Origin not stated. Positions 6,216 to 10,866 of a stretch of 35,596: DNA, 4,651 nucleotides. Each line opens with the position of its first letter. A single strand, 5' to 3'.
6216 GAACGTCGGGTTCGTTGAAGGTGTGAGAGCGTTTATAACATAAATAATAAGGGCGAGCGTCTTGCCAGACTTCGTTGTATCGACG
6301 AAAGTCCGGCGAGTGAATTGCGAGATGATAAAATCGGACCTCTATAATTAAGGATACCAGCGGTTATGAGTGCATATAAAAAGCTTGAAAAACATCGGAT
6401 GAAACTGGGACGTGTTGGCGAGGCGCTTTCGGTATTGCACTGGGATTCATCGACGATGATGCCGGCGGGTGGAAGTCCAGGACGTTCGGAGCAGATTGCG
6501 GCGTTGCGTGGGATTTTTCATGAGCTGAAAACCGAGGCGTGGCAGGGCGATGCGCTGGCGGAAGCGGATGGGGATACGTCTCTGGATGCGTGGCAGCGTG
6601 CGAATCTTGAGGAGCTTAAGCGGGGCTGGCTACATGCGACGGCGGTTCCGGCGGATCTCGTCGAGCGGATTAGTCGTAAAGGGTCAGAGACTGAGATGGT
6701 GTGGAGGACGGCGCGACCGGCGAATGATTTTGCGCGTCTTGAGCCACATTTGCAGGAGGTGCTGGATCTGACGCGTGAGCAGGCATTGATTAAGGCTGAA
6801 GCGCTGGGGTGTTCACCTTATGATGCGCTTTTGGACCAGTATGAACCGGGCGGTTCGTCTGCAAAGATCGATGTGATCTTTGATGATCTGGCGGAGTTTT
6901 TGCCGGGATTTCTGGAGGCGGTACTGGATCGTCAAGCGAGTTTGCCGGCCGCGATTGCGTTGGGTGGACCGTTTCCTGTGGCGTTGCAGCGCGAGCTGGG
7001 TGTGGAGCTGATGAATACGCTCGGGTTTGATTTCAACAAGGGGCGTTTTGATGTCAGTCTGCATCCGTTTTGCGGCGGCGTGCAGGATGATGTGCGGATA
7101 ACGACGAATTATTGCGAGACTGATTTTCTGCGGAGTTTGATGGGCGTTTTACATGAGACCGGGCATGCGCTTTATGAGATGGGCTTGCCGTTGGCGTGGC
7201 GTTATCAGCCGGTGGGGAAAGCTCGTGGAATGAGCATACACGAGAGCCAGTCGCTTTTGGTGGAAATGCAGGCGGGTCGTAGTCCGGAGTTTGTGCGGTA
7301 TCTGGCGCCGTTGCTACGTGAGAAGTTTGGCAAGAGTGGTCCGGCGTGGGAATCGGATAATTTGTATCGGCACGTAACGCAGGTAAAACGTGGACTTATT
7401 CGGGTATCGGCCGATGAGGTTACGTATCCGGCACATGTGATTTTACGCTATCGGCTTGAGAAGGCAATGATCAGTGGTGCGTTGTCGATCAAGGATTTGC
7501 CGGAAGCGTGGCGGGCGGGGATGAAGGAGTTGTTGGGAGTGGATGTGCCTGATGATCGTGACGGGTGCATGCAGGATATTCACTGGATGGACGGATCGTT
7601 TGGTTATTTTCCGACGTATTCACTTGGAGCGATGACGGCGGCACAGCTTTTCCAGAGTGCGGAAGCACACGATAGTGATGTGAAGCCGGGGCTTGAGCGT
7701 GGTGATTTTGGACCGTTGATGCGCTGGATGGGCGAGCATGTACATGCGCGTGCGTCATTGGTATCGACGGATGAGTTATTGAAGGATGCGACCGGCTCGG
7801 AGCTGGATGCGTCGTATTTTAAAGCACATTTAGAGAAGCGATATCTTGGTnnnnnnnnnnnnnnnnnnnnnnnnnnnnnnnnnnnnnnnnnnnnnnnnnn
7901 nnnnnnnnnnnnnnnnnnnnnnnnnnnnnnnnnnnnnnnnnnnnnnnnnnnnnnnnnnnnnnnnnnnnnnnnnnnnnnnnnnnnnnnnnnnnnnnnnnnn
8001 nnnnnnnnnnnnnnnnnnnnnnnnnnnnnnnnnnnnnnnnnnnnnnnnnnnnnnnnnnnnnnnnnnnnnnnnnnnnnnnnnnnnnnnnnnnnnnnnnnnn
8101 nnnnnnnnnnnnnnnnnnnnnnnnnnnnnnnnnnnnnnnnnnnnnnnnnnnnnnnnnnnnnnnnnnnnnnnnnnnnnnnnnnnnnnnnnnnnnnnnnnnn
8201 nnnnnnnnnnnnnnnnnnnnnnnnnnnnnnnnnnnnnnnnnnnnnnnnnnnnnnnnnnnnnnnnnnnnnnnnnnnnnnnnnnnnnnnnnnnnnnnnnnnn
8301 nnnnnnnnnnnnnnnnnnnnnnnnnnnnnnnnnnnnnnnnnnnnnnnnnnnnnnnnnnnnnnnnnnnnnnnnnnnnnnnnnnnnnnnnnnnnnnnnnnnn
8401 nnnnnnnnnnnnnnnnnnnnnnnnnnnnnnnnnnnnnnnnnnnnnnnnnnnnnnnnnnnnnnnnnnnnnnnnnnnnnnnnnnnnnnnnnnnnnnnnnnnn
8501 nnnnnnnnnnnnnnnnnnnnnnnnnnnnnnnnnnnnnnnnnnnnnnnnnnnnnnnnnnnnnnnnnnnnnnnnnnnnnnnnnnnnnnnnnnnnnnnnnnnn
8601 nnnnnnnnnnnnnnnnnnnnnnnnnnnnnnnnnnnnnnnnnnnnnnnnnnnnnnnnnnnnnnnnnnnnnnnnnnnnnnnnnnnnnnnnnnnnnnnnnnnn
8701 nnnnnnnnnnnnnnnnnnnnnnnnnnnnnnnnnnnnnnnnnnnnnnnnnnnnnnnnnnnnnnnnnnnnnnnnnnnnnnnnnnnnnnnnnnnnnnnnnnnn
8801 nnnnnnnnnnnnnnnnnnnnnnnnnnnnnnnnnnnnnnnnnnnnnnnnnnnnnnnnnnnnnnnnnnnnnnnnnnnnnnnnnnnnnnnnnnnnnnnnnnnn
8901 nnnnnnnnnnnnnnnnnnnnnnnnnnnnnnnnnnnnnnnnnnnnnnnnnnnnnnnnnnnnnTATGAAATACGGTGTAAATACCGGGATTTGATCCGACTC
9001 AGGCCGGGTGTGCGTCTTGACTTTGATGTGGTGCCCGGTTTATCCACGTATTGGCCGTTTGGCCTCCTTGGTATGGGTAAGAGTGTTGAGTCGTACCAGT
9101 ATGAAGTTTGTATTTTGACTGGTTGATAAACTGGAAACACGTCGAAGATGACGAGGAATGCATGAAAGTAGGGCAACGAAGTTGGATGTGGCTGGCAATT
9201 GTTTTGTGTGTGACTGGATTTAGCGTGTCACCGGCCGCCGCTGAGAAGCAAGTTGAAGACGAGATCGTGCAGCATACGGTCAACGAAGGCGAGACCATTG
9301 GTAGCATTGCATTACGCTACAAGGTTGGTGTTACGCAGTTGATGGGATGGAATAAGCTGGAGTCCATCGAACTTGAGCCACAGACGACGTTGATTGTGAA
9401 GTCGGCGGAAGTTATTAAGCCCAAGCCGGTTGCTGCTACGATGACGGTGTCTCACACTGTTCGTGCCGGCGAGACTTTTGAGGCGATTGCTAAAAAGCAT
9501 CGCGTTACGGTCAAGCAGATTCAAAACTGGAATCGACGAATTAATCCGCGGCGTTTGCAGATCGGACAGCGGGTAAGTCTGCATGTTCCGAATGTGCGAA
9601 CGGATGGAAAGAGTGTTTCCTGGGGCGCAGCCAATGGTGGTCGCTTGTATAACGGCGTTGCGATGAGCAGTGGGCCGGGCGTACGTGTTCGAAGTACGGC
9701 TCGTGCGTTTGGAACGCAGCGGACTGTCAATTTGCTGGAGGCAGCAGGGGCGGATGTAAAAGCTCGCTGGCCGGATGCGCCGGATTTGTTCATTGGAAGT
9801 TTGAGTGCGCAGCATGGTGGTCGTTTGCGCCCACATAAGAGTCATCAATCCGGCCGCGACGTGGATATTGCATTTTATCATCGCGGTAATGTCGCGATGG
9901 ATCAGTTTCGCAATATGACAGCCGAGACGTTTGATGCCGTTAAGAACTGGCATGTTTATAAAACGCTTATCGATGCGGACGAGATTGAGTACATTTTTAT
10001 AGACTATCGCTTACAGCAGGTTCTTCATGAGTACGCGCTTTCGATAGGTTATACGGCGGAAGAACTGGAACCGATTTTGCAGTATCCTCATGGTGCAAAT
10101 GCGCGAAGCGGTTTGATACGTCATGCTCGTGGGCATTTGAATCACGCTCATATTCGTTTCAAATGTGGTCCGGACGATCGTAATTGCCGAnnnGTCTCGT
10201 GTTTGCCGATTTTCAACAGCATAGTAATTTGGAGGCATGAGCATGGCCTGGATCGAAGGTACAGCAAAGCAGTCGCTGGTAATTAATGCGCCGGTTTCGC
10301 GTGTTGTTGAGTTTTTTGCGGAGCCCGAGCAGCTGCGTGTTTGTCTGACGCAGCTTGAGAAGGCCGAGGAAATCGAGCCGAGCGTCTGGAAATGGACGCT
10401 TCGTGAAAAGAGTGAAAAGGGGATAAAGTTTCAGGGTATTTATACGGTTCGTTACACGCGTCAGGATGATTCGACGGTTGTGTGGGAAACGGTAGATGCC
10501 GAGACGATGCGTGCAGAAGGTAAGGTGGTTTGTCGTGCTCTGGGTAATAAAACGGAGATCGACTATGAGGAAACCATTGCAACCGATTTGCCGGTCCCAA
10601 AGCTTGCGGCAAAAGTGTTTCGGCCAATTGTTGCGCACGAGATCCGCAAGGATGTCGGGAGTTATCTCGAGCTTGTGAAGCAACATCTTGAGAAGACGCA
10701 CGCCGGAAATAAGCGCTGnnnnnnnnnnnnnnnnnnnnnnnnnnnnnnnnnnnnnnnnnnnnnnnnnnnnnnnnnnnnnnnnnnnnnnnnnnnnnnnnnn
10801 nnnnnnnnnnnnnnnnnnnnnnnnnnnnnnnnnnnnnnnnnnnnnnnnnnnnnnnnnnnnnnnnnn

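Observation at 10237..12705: Translationally coupled SRPBCC, TrpB-like and TrpA-like operon in which both synthase subunits lack catalytic residues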

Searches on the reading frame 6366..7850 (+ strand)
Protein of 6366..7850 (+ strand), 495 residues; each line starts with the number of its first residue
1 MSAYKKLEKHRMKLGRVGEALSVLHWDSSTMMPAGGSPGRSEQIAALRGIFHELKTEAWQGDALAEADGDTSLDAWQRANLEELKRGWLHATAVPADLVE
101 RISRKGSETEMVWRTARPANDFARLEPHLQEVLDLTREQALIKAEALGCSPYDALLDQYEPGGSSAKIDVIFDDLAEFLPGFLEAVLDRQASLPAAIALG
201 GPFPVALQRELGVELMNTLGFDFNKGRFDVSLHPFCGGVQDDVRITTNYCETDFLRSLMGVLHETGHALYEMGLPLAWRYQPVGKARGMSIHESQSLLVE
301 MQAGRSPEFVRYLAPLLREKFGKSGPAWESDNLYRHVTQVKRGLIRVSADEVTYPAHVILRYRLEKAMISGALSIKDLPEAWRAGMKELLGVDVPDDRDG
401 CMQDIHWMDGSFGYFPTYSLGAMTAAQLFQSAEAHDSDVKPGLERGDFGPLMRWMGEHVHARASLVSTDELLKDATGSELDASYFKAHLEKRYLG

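Call 9: search_protein_families(library=pfam, proteins=[window:6366-7850:+], max_evalue=0.001)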
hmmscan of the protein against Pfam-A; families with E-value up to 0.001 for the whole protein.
window:6366-7850:+ (495 aa): 1 family
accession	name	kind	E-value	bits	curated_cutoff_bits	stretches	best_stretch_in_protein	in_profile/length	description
PF02074.21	Peptidase_M32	-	4.4e-163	543.9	25.1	1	7-493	2-489/489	Carboxypeptidase Taq (M32) metallopeptidase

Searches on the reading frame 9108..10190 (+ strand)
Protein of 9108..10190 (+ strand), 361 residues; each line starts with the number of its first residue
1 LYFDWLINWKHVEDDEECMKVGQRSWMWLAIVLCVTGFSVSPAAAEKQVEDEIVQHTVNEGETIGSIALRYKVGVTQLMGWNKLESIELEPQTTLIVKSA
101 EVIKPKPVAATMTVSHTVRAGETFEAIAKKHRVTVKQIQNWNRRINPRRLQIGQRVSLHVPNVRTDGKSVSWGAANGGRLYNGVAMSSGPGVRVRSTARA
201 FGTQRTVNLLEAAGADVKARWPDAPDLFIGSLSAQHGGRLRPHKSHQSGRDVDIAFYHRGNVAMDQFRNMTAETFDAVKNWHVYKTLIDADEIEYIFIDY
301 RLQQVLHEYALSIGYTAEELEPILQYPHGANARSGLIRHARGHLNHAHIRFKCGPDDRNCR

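Call 3: search_protein_families(library=pfam, proteins=[window:9108-10190:+], max_evalue=0.01)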
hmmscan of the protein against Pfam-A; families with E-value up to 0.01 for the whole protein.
window:9108-10190:+ (361 aa): 4 families
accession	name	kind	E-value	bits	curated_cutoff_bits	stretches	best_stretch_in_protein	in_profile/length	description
PF01476.26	LysM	-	7.2e-24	83.9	20.9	2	116-157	1-41/43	LysM domain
PF03411.18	Peptidase_M74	-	1.4e-13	51.4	25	1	195-279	28-108/240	Penicillin-insensitive murein endopeptidase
PF13518.12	HTH_28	-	9.5e-05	22.8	25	0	119-144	10-35/52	Helix-turn-helix domain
PF23473.1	LysM3_LYK4_5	-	0.0011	19.4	29.3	0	57-97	6-46/48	LYK4/5 LysM3 domain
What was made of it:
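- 9108..10193 (+): LysM-LysM-peptidase M74 (MepA-like murein endopeptidase) gene. The probable true start is the ATG at 9162, giving 343 aa with an N-terminal stretch that looks like a signal peptide. It is the invariant upstream neighbour of the pair. Pfam LysM x2 and Peptidase_M74 (call 3).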

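Call 75: search_protein_families(library=padloc, proteins=[window:9108-10190:+], max_evalue=0.01)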
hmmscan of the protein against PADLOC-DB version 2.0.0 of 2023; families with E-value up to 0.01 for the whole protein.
window:9108-10190:+ (361 aa): 0 families

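Call 76: search_protein_families(library=phrogs, proteins=[window:9108-10190:+], max_evalue=0.001)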
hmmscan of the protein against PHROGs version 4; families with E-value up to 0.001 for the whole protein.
window:9108-10190:+ (361 aa): 8 families
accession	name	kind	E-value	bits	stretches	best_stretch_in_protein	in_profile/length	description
phrog_1274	-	lysis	1.8e-12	47.9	1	55-91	25-61/70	lysM motif protein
phrog_291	-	lysis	1e-08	35.4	1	38-171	362-487/509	endolysin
phrog_2742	-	lysis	2.5e-08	34.7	1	40-159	188-311/318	endolysin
phrog_4602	-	other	4.6e-08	34.2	1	107-165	28-86/220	transglycosylase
phrog_14642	-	lysis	1.9e-06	28.5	0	110-158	23-70/215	endolysin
phrog_380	-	lysis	2e-06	28.1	1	81-169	152-245/309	endolysin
phrog_7348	-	lysis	0.00024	19.1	1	92-161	2083-2152/2564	endolysin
phrog_13475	-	unknown function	0.00028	22.3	0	55-86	68-99/123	-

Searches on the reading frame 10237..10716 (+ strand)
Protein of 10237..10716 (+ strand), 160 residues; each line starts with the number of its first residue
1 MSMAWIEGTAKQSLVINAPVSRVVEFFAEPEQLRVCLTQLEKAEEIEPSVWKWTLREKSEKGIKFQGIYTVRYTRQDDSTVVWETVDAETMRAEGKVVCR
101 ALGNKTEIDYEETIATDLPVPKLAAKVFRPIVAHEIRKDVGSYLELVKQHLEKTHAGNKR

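Call 3: search_protein_families(library=pfam, proteins=[window:10237-10716:+], max_evalue=0.01)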
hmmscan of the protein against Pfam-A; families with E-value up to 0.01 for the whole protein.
window:10237-10716:+ (160 aa): 2 families
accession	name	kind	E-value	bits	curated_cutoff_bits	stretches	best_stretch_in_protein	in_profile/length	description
PF06240.19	COXG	-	5.5e-05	23.3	22.2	1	16-136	5-128/140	Carbon monoxide dehydrogenase subunit G (CoxG)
PF10604.15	Polyketide_cyc2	-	0.00032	21.4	27.4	1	12-141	6-131/142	Polyketide cyclase / dehydrase and lipid transport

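Call 4: search_protein_families(library=ncbifam, proteins=[window:10237-10716:+], max_evalue=0.01)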
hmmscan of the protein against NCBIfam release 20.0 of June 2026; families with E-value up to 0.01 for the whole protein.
window:10237-10716:+ (160 aa): 0 families

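Call 40: find_homologous_proteins(query=window:10237-10716:+, max_evalue=0.001)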
Query window:10237-10716:+ (160 aa): 17 proteins with E <= 0.001 among 46 candidates.
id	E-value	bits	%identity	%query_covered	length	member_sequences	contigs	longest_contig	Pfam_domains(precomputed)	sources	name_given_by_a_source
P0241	1.2e-97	342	99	99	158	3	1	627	-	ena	-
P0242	3.6e-87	308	85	99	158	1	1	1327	PF06240.20,PF10604.16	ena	-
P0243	9.6e-84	297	84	99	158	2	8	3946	-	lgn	-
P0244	3.3e-83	295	84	99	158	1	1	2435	-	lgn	-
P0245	1.5e-79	283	84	94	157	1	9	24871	-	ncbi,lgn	-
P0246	4.8e-77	275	79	98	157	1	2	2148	-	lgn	-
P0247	3.0e-69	249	71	99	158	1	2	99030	PF10604.16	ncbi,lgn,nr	ncbi:MAG: hypothetical protein H0U74_13390 [Bradymonadaceae bacterium]|nr:hypothetical protein [Luji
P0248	1.2e-57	212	63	97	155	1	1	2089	PF10604.16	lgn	-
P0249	7.0e-55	203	66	95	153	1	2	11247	-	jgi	jgi:carbon monoxide dehydrogenase subunit G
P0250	6.0e-53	197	62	95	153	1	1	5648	PF10604.16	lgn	-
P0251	1.3e-43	166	51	94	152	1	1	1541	PF10604.16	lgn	-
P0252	3.1e-43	165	51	94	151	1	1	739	-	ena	-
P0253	2.7e-42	162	51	94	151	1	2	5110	PF10604.16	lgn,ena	-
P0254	3.0e-41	159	67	74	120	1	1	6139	-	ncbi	ncbi:MAG: hypothetical protein ACNA8W_08085, partial [Bradymonadaceae bacterium]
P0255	1.1e-39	154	47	94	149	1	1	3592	PF10604.16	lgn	-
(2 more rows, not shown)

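Call 67: search_solved_structures(query=A3, max_evalue=1, show_alignments=1)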
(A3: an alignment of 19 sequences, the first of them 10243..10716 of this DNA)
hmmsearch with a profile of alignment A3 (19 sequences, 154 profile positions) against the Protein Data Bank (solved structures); distinct sequences matched with E-value up to 1: 10.
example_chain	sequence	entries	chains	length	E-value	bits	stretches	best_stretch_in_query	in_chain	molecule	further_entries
3p9v_A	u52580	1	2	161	4.1e-15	58.8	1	8-150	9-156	Uncharacterized protein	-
3h51_A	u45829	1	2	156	0.018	17.7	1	36-77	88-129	Putative calcium/calmodulin dependent protein kinase II association domain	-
8r75_A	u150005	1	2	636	0.17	14.5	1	44-120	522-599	Heparinase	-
8r70_A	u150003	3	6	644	0.17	14.5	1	44-120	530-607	Heparinase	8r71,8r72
8r6z_B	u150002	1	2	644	0.18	14.5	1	44-120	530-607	Heparinase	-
3ggn_A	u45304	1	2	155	0.27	13.9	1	9-105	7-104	Uncharacterized protein DR_A0006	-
2kcz_A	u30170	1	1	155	0.28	13.8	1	9-105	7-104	Uncharacterized protein DR_A0006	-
8d7h_A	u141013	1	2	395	0.5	13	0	50-91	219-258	Cytokine receptor-like factor 1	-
3qsz_A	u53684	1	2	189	0.56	12.9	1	12-77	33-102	STAR-related lipid transfer protein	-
2ns9_A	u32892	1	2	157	0.91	12.2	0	9-47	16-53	Hypothetical protein APE2225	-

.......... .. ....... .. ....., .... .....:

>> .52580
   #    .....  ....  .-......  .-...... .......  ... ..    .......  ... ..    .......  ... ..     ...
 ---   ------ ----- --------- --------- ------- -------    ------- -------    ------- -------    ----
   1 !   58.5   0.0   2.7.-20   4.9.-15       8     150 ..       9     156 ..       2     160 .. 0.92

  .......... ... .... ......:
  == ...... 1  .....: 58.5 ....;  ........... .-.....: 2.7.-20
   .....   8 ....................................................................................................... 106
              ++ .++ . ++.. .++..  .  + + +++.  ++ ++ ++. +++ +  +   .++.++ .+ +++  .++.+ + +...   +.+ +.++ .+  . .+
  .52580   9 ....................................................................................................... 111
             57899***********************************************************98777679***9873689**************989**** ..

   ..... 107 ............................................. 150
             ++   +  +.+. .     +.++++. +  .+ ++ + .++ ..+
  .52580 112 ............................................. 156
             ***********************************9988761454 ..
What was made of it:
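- On SRPBCC superfamily (CoxG / polyketide cyclase-like): A profile search hits PDB 3p9v at E = 4e-15, and weakly a STAR-related lipid transfer protein and DR_A0006 (call 67).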

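Call 75: search_protein_families(library=padloc, proteins=[window:10243-10716:+], max_evalue=0.01)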
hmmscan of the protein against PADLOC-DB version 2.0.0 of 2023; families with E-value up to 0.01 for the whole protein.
window:10243-10716:+ (158 aa): 0 families

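Call 76: search_protein_families(library=phrogs, proteins=[window:10243-10716:+], max_evalue=0.001)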
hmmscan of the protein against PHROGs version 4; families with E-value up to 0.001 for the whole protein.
window:10243-10716:+ (158 aa): 0 families
